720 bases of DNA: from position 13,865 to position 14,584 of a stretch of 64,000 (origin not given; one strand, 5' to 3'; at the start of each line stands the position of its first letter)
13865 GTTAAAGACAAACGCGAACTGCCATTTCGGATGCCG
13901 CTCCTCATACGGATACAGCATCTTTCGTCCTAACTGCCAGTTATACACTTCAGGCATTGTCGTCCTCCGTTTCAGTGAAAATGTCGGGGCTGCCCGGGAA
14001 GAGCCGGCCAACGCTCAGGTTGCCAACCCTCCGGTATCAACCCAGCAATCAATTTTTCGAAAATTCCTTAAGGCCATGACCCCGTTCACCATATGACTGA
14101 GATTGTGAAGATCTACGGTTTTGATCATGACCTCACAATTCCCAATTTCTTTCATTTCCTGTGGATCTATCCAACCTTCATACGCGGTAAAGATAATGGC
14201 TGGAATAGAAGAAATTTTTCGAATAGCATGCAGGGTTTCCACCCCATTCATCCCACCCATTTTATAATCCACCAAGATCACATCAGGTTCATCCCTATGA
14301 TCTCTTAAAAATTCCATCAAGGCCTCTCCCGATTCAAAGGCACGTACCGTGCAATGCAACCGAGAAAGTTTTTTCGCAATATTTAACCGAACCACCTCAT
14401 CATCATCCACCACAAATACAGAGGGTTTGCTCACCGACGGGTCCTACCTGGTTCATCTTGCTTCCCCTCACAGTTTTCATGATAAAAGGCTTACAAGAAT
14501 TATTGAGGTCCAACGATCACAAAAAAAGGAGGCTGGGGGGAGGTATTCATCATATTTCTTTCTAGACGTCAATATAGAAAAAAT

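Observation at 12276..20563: nxr locus with a CheY-like receiver gene inserted between nxrA and nxrB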

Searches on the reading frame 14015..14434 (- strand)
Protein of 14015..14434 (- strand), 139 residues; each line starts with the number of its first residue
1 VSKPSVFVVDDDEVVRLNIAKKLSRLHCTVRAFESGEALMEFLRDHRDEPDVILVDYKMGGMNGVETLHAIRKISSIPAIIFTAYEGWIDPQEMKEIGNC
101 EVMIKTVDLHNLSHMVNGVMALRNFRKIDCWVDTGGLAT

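Call 3: search_protein_families(library=pfam, proteins=[window:14015-14434:-], max_evalue=0.01)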
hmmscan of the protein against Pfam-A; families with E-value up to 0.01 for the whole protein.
window:14015-14434:- (139 aa): 2 families
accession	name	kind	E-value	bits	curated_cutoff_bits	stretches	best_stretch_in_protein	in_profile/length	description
PF00072.30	Response_reg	-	1.7e-19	70.5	30.2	1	6-116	1-110/111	Response regulator receiver domain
PF21714.3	KaiA_N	-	0.0016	19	27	1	16-117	13-114/125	Circadian clock protein KaiA, N-terminal domain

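Call 5: find_homologous_proteins(query=window:14015-14434:-, max_evalue=0.001)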
Query window:14015-14434:- (139 aa): 76 proteins with E <= 0.001 among 80 candidates.
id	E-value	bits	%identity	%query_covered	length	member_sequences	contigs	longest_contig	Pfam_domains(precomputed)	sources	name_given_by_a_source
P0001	7.4e-88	310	100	100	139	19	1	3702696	PF00072.31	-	-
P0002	1.7e-79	282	90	100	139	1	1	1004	PF00072.31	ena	-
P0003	3.3e-79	282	89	100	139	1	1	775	PF00072.31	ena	-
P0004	8.8e-79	280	88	100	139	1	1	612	PF00072.31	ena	-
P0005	1.2e-78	280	89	100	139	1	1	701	PF00072.31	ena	-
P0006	1.2e-78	280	88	100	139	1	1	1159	PF00072.31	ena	-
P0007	2.9e-78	279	88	100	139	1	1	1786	PF00072.31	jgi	-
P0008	4.5e-78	278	88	100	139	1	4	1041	PF00072.31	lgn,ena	-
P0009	5.5e-78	278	88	100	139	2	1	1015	PF00072.31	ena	-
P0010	5.4e-77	274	88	100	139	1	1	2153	PF00072.31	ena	-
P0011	1.4e-76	273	88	100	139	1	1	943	PF00072.31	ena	-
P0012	2.6e-76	272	89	88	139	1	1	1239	PF00072.31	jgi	-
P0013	6.5e-63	229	76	100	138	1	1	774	PF00072.31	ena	-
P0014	1.7e-62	227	76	100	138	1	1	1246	PF00072.31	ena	-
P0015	4.2e-62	226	75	100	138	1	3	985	PF00072.31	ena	-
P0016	6.4e-62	226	75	100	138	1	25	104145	PF00072.31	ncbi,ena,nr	ncbi:MAG: response regulator [Nitrospiraceae bacterium]|nr:response regulator [Nitrospiraceae bacter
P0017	1.1e-61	225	74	100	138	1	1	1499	PF00072.31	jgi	jgi:two-component system, NtrC family, response regulator AtoC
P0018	1.1e-61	225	74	100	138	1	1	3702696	PF00072.31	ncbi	-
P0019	1.7e-61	224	74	100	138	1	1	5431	PF00072.31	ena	-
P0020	1.7e-61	224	74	100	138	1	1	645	PF00072.31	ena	-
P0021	1.7e-61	224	74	100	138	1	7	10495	PF00072.31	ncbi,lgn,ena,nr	ncbi:MAG: response regulator [Nitrospirales bacterium]|nr:response regulator [Nitrospirales bacteriu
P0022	2.9e-61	223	74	100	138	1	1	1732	PF00072.31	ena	-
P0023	3.3e-61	223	73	100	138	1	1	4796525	PF00072.31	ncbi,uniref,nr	ncbi:response regulator [Candidatus Nitrospira neomarina]|uniref:Response regulator n=1 Tax=Candidat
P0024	4.0e-61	223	73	100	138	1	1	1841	PF00072.31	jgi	jgi:DNA-binding NtrC family response regulator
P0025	4.1e-61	223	74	100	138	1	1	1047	PF00072.31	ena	-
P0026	6.2e-61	222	74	100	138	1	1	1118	PF00072.31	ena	-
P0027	8.0e-61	222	73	100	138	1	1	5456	PF00072.31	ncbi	-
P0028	8.3e-61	222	73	100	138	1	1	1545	PF00072.31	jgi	jgi:two-component system, NtrC family, response regulator AtoC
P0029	1.7e-60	221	73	100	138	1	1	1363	PF00072.31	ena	-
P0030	2.3e-60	221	73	100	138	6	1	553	PF00072.31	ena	-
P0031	2.8e-60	220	73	100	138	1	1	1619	PF00072.31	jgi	-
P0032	3.1e-60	220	72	100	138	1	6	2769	PF00072.31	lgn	-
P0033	8.6e-60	219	72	100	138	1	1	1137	PF00072.31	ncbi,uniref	ncbi:response regulator [Nitrospira sp. T9]|uniref:response regulator n=1 Tax=unclassified Nitrospir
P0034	2.8e-59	217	73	100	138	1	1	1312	PF00072.31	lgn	-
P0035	3.1e-59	217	72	100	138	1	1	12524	PF00072.31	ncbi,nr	ncbi:MAG: response regulator [Nitrospirales bacterium]|nr:MAG: response regulator [Nitrospirales bac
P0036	6.0e-59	216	72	100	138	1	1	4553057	PF00072.31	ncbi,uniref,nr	ncbi:response regulator [Candidatus Nitrospira allomarina]|uniref:Response regulator n=1 Tax=Candida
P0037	1.2e-56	209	73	97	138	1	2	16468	PF00072.31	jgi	-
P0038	2.4e-56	208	71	98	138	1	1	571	PF00072.31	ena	-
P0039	6.2e-56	206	70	97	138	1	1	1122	PF00072.31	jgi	jgi:CheY-like chemotaxis protein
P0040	1.8e-55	205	70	97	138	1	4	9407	PF00072.31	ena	-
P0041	2.5e-54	201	72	93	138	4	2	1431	PF00072.31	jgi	-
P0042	8.7e-54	199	68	99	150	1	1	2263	PF00072.31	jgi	-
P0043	2.1e-53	198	87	72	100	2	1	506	PF00072.31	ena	-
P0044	3.2e-53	197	72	91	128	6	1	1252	PF00072.31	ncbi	-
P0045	4.9e-53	197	68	97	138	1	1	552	PF00072.31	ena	-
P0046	6.1e-53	196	67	97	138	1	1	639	PF00072.31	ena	-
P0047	4.0e-52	194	71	91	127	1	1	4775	PF00072.31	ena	-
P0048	7.0e-52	193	71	91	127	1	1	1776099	PF00072.31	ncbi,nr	ncbi:response regulator [Nitrospira sp. MA-1]|nr:response regulator [Nitrospira sp. MA-1]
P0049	8.1e-52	193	71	91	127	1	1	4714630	PF00072.31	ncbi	ncbi:response regulator [Nitrospira sp. Ecomares 2.1]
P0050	3.1e-50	188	69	91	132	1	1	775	PF00072.31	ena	-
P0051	9.6e-50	186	81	75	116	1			PF00072.31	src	-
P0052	1.5e-49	185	64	96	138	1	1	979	PF00072.31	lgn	-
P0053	5.1e-49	184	67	91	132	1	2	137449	PF00072.31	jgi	jgi:two-component system, sensor histidine kinase and response regulator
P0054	8.7e-49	183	69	78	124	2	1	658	PF00072.31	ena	-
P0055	1.2e-48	183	64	97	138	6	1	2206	PF00072.31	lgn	-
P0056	1.2e-48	183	67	93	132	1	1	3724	PF00072.31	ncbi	-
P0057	1.1e-47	179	63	93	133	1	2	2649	PF00072.31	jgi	jgi:CheY-like chemotaxis protein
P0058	1.1e-46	176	68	88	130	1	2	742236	PF00072.31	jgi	jgi:CheY-like chemotaxis protein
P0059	2.4e-46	175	62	91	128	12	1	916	PF00072.31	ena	-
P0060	1.6e-44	169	61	91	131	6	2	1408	PF00072.31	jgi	jgi:CheY-like chemotaxis protein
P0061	1.0e-43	167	60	82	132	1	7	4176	PF00072.31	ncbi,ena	-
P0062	1.3e-43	166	61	91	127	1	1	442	PF00072.31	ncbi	-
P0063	2.2e-43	166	58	93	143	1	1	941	PF00072.31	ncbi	-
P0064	2.8e-42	162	60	94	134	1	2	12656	PF00072.31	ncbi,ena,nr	ncbi:MAG TPA: response regulator [Nitrospirales bacterium]|nr:response regulator [Nitrospirales bact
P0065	3.9e-42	162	58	82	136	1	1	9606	PF00072.31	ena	-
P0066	4.6e-42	161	58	83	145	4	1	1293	PF00072.31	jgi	jgi:CheY-like chemotaxis protein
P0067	9.2e-42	160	60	94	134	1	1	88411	PF00072.31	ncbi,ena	-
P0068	1.4e-40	156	60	81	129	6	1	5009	PF00072.31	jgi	-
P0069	1.6e-40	156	58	94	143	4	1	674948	PF00072.31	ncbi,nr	ncbi:response regulator [Nitrospira sp. MA-1]|nr:response regulator [Nitrospira sp. MA-1]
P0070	4.2e-40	155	56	78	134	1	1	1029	PF00072.31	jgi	jgi:CheY-like chemotaxis protein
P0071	7.2e-40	154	55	93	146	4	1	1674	PF00072.31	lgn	-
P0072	1.6e-39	153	60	88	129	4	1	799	PF00072.31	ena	-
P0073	1.6e-38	150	56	86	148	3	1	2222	PF00072.31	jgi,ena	jgi:DNA-binding NtrC family response regulator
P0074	1.4e-28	118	64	63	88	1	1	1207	PF00072.31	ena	-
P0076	1.9e-19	88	60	52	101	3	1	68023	PF00072.31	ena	-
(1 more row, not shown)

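Call 8: find_encoding_contigs(protein=P0018, flank=8000, max_places=3)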
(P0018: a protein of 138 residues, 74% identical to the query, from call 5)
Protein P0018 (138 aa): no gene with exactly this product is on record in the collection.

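Call 9: find_encoding_contigs(protein=P0023, flank=8000, max_places=3)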
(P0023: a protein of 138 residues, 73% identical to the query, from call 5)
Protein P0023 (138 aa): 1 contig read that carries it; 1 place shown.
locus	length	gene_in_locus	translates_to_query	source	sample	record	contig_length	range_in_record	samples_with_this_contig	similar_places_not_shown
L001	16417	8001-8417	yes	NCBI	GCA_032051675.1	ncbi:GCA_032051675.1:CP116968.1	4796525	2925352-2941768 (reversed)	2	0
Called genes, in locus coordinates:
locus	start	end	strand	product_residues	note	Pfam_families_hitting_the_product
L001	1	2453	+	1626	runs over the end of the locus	PF07732:Cu-oxidase_3 (faint)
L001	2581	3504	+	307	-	PF13620:CarboxypepD_reg, PF14686:fn3_3 (weak)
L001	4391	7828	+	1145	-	PF10518:TAT_signal (faint), PF00384:Molybdopterin (weak)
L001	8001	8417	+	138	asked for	PF00072:Response_reg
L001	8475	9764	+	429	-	PF12838:Fer4_7 (weak), PF13237:Fer4_10 (weak), PF13247:Fer4_11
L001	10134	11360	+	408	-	PF03781:FGE-sulfatase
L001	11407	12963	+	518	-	PF00149:Metallophos, PF02872:5_nucleotid_C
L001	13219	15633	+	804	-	PF07155:ECF-ribofla_trS (weak), PF06177:QueT, PF03193:RsgA_GTPase (faint), PF00005:ABC_tran, PF13191:AAA_16 (faint), PF02463:SMC_N (weak), PF00005:ABC_tran, PF13304:AAA_21 (weak), +2 more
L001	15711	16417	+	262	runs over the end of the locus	PF02361:CbiQ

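Call 28: find_related_loci(query=A1, collection=metagenome_contigs, flank=6000)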
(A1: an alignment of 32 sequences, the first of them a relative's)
Query A1 (139 aa) in metagenome_contigs; peptide patterns used: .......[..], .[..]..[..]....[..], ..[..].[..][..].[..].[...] (x = any residue, [..] = any of these).
598 stretches matched a pattern (row limit reached: there are more); 216 encode a relative of the query (tblastn E <= 1e-3); the best 80 are kept; 80 distinct loci.
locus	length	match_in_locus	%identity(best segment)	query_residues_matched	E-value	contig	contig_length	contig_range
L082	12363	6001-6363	30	4-123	5e-14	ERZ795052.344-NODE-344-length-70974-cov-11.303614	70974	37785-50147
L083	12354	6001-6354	28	4-120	7e-13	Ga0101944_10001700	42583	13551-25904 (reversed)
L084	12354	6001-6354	31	2-121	6e-13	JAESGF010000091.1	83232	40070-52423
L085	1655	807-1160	30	2-121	2e-12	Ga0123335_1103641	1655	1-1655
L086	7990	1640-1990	31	1-117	3e-12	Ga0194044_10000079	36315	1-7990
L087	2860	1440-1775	32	1-112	3e-12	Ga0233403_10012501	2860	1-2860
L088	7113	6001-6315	31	6-112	3e-12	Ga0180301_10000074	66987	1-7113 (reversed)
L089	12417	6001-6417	33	6-137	1e-11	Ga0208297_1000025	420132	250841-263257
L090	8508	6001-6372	30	6-126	2e-11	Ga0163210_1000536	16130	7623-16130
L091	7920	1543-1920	33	3-127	1e-11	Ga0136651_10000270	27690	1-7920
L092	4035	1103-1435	31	1-112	2e-11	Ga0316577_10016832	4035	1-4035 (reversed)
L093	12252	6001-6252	35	1-85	2e-11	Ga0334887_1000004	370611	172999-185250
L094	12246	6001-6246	41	3-84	3e-11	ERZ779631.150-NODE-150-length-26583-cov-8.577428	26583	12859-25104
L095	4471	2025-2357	31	1-112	3e-11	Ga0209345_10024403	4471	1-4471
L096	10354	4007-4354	30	1-116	8e-11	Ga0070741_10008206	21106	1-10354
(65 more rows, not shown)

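Call 29: find_encoding_contigs(protein=P0036, flank=7000, max_places=2)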
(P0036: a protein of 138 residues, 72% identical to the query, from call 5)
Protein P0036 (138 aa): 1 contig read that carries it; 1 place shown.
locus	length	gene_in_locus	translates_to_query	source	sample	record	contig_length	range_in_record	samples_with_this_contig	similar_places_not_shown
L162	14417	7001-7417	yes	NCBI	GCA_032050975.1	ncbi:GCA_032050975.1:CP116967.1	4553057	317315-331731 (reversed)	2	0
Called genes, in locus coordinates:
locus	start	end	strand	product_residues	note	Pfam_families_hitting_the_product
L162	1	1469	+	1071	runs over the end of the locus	PF07732:Cu-oxidase_3 (faint)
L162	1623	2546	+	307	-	PF13620:CarboxypepD_reg, PF13715:CarbopepD_reg_2 (faint), PF14686:fn3_3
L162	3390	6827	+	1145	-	PF10518:TAT_signal (faint), PF00384:Molybdopterin (weak)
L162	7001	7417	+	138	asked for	PF00072:Response_reg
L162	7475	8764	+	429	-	PF12838:Fer4_7 (weak), PF13237:Fer4_10 (weak), PF13247:Fer4_11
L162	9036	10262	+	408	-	PF12867:DinB_2 (weak), PF03781:FGE-sulfatase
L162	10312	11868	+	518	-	PF00149:Metallophos, PF02872:5_nucleotid_C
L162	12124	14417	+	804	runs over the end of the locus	PF06177:QueT, PF03193:RsgA_GTPase (faint), PF20703:nSTAND1 (faint), PF00005:ABC_tran, PF02463:SMC_N (faint), PF13191:AAA_16 (faint), PF00005:ABC_tran, PF13304:AAA_21 (weak), +2 more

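Call 30: find_encoding_contigs(protein=P0049, flank=7000, max_places=2)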
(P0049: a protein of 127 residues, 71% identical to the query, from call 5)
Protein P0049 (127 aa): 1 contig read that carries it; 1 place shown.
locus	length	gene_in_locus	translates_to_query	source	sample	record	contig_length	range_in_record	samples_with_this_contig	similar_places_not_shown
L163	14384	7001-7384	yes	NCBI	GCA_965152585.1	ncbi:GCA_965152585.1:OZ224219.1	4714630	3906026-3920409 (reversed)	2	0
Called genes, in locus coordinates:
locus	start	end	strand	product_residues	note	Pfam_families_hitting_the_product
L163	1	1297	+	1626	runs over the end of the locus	PF07732:Cu-oxidase_3 (faint)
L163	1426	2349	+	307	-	PF13620:CarboxypepD_reg, PF13715:CarbopepD_reg_2 (weak), PF14686:fn3_3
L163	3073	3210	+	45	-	-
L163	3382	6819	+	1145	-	PF10518:TAT_signal (faint), PF00384:Molybdopterin (weak)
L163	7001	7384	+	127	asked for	PF00072:Response_reg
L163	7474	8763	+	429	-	PF12838:Fer4_7 (weak), PF13237:Fer4_10 (weak), PF13247:Fer4_11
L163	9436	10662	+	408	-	PF03781:FGE-sulfatase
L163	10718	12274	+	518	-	PF00149:Metallophos (weak), PF02872:5_nucleotid_C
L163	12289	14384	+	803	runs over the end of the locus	PF06177:QueT, PF03193:RsgA_GTPase (faint), PF00005:ABC_tran, PF02463:SMC_N (faint), PF13191:AAA_16 (faint), PF13401:AAA_22 (faint), PF00005:ABC_tran, PF13304:AAA_21, +1 more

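Call 31: find_encoding_contigs(protein=P0069, flank=7000, max_places=2)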
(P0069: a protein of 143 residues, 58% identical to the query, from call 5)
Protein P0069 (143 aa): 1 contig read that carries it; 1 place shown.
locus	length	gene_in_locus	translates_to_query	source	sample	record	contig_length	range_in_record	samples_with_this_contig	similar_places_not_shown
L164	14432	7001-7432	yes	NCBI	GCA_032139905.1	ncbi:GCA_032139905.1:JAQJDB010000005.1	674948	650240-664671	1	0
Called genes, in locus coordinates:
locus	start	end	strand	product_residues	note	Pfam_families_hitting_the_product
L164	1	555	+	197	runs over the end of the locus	PF00923:TAL_FSA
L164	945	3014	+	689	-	PF01654:Cyt_bd_oxida_I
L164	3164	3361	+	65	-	-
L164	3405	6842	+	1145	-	PF00384:Molybdopterin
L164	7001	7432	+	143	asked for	PF00072:Response_reg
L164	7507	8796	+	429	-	PF12838:Fer4_7 (weak), PF13237:Fer4_10 (weak), PF13247:Fer4_11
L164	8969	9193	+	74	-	-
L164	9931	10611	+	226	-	PF01226:Form_Nir_trans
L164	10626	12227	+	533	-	PF07690:MFS_1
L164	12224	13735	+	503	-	PF02321:OEP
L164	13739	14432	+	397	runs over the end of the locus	PF25919:BSH_CusB (faint), PF00364:Biotin_lipoyl (faint), PF25917:BSH_RND, PF25973:BSH_CzcB (faint), PF25885:HH_EMRA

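Call 32: find_encoding_contigs(protein=P0058, flank=7000, max_places=2)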
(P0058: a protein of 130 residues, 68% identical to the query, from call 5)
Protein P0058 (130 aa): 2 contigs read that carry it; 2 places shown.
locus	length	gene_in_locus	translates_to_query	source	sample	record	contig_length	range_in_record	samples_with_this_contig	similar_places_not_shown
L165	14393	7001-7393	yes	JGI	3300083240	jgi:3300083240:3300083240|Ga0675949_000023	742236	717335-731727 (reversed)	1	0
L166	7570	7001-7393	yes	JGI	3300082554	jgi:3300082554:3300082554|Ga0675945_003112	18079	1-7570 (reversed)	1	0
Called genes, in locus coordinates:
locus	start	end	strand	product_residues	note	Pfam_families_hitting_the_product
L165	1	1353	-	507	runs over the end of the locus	PF01590:GAF, PF13185:GAF_2, PF13492:GAF_3, PF00158:Sigma54_activat, PF14532:Sigma54_activ_2, PF07728:AAA_5 (weak), PF25601:AAA_lid_14, PF02954:HTH_8, +2 more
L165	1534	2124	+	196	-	-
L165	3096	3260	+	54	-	-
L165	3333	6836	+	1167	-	PF10518:TAT_signal (faint), PF04879:Molybdop_Fe4S4 (faint), PF00384:Molybdopterin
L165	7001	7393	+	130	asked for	PF00072:Response_reg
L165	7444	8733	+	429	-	PF12838:Fer4_7 (weak), PF13237:Fer4_10 (weak), PF13247:Fer4_11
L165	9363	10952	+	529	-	PF01590:GAF, PF13185:GAF_2, PF13492:GAF_3, PF07728:AAA_5 (faint), PF00158:Sigma54_activat, PF14532:Sigma54_activ_2, PF25601:AAA_lid_14, PF02954:HTH_8 (weak), +1 more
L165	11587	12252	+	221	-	PF00027:cNMP_binding, PF13545:HTH_Crp_2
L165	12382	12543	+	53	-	-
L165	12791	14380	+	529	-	PF01590:GAF, PF13185:GAF_2, PF13492:GAF_3, PF07728:AAA_5 (faint), PF00158:Sigma54_activat, PF14532:Sigma54_activ_2, PF25601:AAA_lid_14, PF02954:HTH_8, +1 more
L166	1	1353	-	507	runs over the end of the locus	PF01590:GAF, PF13185:GAF_2, PF13492:GAF_3, PF00158:Sigma54_activat, PF14532:Sigma54_activ_2, PF07728:AAA_5 (weak), PF25601:AAA_lid_14, PF02954:HTH_8, +2 more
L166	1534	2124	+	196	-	-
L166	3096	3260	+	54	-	-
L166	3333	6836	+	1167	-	PF10518:TAT_signal (faint), PF04879:Molybdop_Fe4S4 (faint), PF00384:Molybdopterin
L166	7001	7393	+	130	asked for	PF00072:Response_reg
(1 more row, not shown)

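Call 44: search_protein_representatives(protein=window:14015-14434:-)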
Query: 139 residues. Proteins with E-value up to 0.001 (for the whole library): 32578; up to 1e-10: 550; up to 1e-30: 1. The best 150 are listed.
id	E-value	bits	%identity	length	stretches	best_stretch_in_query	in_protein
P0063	7.0e-44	165.5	59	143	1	2-129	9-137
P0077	1.0e-25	106.7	46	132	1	1-125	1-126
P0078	1.1e-24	103.4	46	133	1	1-126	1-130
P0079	2.6e-24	102.2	46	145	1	5-121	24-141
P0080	4.5e-21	91.6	31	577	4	3-109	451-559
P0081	8.6e-21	90.7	34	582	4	5-85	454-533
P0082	2.0e-20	89.5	42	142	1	5-117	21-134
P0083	4.2e-20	88.5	34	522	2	3-126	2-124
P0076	6.1e-20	88.0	60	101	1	2-73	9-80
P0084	3.6e-19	85.5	43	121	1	3-119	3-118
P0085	3.9e-19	85.4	29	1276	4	6-100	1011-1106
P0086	5.2e-19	85.0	30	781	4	3-88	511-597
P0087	1.1e-18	84.0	61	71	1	69-136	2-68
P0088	1.3e-18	83.7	29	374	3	4-118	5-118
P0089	3.9e-18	82.1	33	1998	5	5-71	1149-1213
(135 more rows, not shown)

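Call 67: search_solved_structures(query=window:14015-14434:-, max_evalue=1e-8)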
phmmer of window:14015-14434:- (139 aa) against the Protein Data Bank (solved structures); distinct sequences matched with E-value up to 1e-8: 2.
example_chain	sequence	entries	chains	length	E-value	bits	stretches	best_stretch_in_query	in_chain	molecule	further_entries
9xzo_A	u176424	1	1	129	5.7e-09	39.5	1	5-117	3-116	De novo protein M1X0B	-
2jvi_A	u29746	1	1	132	9.9e-09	38.7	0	4-123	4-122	Sporulation initiation phosphotransferase F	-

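Call 79: predict_structure(alignment_id=A1)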
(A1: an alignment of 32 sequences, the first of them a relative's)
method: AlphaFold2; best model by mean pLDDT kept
length: 139 residues; sequences in the alignment: 32
mean_pLDDT: 78.3   pTM: 0.74
mean pLDDT of the five models: 78.3, 77.1, 57.8, 55.8, 51.6
residues with pLDDT >= 90: 41; 70-90: 59; 50-70: 28; < 50: 11
segments of 3 or more residues with pLDDT < 50: 129-139
pLDDT, mean of each block of 10 residues (from residue 1): 86 90 87 95 86 90 91 87 75 79 65 67 57 36
secondary structure, 60 per line:
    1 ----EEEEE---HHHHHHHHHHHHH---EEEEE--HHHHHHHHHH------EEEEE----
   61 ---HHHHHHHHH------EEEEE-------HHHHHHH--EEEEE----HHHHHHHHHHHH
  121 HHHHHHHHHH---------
elements in order: E5-9 H13-25 E29-33 H36-45 E52-56 H64-72 E79-83 H91-97 E100-104 H109-130

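Call 82: fold_search(model_id=the predicted structure, library=pdb)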
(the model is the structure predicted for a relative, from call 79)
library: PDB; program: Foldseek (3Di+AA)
matches with E <= 10: 1744; with E <= 0.001: 576
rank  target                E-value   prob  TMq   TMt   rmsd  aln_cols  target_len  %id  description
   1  6ifh                  7.4e-09  1.00  0.73  0.85   2.0       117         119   26  Unphosphorylated Spo0F from Paenisporosarcina sp. TG-14 (released 2019-01-16)
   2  4uhj_C                7.9e-09  1.00  0.78  0.89   2.0       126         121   22  Crystal structure of the receiver domain of CpxR from E. coli (orthorhombic form) (released 2016-04-13)
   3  5uht_B                9.6e-09  1.00  0.76  0.87   1.8       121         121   26  Structure of the Thermotoga maritima HK853-BeF3-RR468 complex at pH 5.0 (released 2017-12-27)
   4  6oec_K                1.0e-08  1.00  0.76  0.70   2.9       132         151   28  Yeast Spc42 Trimeric Coiled-Coil Amino Acids 181-211 fused to PDB: 3H5I (released 2019-04-24)
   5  6rh8_C                1.1e-08  1.00  0.76  0.86   1.8       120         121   26  Revisiting pH-gated conformational switch. Complex HK853 mutant H260A -RR468 mutant D53A pH 5.3 (released 2020-02-19)
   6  6oec_F                1.1e-08  1.00  0.77  0.72   2.8       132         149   28  Yeast Spc42 Trimeric Coiled-Coil Amino Acids 181-211 fused to PDB: 3H5I (released 2019-04-24)
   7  6oec_J                1.5e-08  1.00  0.82  0.75   2.2       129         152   27  Yeast Spc42 Trimeric Coiled-Coil Amino Acids 181-211 fused to PDB: 3H5I (released 2019-04-24)
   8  7qz2_A                1.7e-08  1.00  0.70  0.75   2.9       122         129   27  Crystal structure of GacS D1 domain in complex with BeF3- (released 2022-07-06)
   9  9xzo                  1.8e-08  1.00  0.72  0.82   2.4       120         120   32  Crystal structure of AI-designed response regulator like protein M1X0B (released 2025-10-01)
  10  3nhz_A                2.0e-08  1.00  0.73  0.86   2.1       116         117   24  Structure of N-terminal Domain of MtrA (released 2010-08-11)
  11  3gl9_B                2.2e-08  1.00  0.76  0.87   1.8       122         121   26  The structure of a histidine kinase-response regulator complex sheds light into two-component signaling and reveals a  (released 2009-10-27)
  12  7qz2_B                2.2e-08  1.00  0.69  0.72   3.0       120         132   28  Crystal structure of GacS D1 domain in complex with BeF3- (released 2022-07-06)
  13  6oec_B                2.6e-08  1.00  0.83  0.74   2.1       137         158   25  Yeast Spc42 Trimeric Coiled-Coil Amino Acids 181-211 fused to PDB: 3H5I (released 2019-04-24)
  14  4h60                  2.7e-08  1.00  0.75  0.86   1.8       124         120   24  High resolution structure of Vibrio cholerae chemotaxis protein CheY4 crystallized in low pH (4.0) condition (released 2013-08-07)
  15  3nhz_B                2.7e-08  1.00  0.73  0.87   2.1       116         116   24  Structure of N-terminal Domain of MtrA (released 2010-08-11)
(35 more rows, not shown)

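Call 86: find_encoding_contigs(protein=P0048, flank=6000, max_places=2)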
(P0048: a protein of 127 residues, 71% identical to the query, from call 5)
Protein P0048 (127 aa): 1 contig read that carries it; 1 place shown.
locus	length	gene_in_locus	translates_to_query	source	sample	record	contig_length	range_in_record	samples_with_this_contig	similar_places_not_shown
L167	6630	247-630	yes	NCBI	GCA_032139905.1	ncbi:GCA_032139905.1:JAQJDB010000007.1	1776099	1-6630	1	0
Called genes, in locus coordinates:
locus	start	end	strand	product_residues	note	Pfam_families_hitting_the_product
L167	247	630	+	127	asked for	PF00072:Response_reg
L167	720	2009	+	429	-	PF12838:Fer4_7 (weak), PF13237:Fer4_10 (weak), PF13247:Fer4_11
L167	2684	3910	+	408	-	PF03781:FGE-sulfatase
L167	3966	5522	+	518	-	PF00149:Metallophos, PF02872:5_nucleotid_C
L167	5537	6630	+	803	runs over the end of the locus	PF06177:QueT, PF03193:RsgA_GTPase (faint), PF00005:ABC_tran, PF02463:SMC_N (faint), PF13191:AAA_16 (faint), PF13401:AAA_22 (faint), PF00005:ABC_tran, PF13304:AAA_21 (weak), +1 more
